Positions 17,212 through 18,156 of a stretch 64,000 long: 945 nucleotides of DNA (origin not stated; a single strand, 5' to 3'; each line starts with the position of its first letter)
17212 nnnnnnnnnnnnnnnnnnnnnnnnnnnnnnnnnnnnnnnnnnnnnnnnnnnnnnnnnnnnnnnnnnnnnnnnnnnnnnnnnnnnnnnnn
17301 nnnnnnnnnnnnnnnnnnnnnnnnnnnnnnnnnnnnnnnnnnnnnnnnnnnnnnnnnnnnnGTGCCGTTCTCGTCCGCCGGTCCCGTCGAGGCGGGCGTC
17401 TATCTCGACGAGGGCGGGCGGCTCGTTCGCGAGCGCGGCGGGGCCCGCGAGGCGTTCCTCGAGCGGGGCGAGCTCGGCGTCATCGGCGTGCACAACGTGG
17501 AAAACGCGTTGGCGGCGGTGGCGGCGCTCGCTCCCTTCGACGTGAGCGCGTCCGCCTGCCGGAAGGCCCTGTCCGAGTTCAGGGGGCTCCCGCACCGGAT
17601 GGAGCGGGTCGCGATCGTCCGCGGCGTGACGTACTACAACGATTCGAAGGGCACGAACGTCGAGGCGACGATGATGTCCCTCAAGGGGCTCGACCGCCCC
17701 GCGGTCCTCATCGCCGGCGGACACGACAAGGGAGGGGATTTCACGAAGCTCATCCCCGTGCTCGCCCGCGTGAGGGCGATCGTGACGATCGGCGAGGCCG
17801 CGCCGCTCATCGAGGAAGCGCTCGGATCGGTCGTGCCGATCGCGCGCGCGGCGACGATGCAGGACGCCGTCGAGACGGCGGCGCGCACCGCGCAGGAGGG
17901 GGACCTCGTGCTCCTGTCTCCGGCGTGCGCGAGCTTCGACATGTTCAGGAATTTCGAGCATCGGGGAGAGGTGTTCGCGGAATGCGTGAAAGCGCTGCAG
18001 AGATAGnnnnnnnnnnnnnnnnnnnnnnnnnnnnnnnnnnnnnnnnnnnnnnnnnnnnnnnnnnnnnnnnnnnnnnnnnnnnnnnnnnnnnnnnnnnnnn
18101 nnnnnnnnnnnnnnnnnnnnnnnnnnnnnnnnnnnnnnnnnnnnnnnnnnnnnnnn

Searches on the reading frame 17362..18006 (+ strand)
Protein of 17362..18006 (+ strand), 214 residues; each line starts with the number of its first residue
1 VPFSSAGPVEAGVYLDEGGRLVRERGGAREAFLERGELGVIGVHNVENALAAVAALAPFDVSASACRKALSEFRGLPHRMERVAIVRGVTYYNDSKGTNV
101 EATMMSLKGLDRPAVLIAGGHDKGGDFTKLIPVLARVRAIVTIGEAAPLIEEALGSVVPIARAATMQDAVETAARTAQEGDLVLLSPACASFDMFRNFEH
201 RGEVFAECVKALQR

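Call 82: search_protein_families(library=pfam, proteins=[window:17362-18006:+], max_evalue=0.0001)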
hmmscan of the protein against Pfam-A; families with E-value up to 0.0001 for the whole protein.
window:17362-18006:+ (214 aa): 1 family
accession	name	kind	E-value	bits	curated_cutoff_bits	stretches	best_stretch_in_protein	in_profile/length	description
PF02875.26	Mur_ligase_C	-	1.1e-14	55.8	28.4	1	78-189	1-127/127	Mur ligase, glutamate ligase domain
